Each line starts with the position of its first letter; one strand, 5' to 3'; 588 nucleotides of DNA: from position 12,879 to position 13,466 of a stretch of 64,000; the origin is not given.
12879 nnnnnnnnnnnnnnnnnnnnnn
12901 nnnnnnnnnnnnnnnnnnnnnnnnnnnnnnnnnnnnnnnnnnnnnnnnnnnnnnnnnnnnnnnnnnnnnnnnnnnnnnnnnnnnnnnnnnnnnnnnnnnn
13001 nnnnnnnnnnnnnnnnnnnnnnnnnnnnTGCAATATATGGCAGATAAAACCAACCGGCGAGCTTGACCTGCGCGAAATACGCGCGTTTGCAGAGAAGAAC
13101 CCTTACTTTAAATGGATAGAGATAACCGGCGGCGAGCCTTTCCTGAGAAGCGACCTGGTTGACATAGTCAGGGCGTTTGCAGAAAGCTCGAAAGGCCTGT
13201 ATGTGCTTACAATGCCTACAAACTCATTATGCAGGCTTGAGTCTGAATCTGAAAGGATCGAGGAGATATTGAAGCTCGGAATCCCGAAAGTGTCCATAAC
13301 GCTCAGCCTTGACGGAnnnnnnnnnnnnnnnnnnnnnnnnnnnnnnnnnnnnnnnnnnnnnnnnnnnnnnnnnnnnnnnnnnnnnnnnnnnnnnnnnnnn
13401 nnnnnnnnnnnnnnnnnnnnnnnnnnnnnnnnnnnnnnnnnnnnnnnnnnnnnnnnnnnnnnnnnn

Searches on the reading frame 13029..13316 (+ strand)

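Call 46: search_protein_families(library=ncbifam, proteins=[window:13029-13316:+], max_evalue=10)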
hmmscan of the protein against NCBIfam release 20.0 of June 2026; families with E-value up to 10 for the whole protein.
window:13029-13316:+ (96 aa): 34 families (the best 25 are shown)
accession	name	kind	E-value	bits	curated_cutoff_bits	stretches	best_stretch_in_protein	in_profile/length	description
TIGR02666.1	moaA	equivalog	1.2e-07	31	284.05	1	26-92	59-122/336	GTP 3',8-cyclase MoaA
TIGR02668.1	moaA_archaeal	equivalog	4.3e-06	25.9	325.25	1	29-78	59-105/303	GTP 3',8-cyclase MoaA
NF045702.1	rSAM_GDGT_ether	equivalog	8.4e-06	24.7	450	1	22-88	130-194/486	tetraether lipid synthase Tes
NF001199.0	PRK00164.2-1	equivalog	1.8e-05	24.1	231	1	28-92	60-118/308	GTP 3',8-cyclase MoaA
TIGR04053.2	TIGR04053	equivalog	2.9e-05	23.5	395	1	15-96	48-119/366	TIGR04053 family radical SAM/SPASM domain-containing protein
NF033640.1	N_Twi_rSAM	subfamily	4.5e-05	22.7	170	1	18-96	164-241/398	twitch domain-containing radical SAM protein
TIGR04133.1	rSAM_w_lipo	hypoth_equivalog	5.1e-05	22.4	425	1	24-96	71-135/350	TIGR04133 family radical SAM/SPASM protein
NF045646.2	rSAM_Se_TrsS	equivalog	0.00018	20.2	490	1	29-88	135-191/441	radical SAM (seleno)protein TrsS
NF045574.1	sacti_mat_StsB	exception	0.0002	20.3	625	1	30-96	145-203/466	StsB family radical SAM/SPASM domain sactipeptide maturase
TIGR04545.1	rSAM_ahbD_hemeb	equivalog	0.00045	19.8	500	1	9-92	27-106/339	heme b synthase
NF050035.1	rSAM_WgK_link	exception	0.00064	18.8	650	1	28-53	58-83/367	radical SAM/SPASM peptide maturase WgkB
TIGR02495.1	NrdG2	equivalog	0.00069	19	131.15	1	5-59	40-93/193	anaerobic ribonucleoside-triphosphate reductase activating protein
NF045703.1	rSAM_Tes_intein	exception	0.0011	16.8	1700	1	21-96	638-708/1040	tetraether lipid synthase Tes, intein-containing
NF049973.1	radical_Rv1681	equivalog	0.0015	17.5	380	1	29-95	121-180/326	Rv1681 family radical SAM protein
TIGR02109.1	PQQ_syn_pqqE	equivalog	0.0018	17.3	381.35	1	30-92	57-113/358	pyrroloquinoline quinone biosynthesis protein PqqE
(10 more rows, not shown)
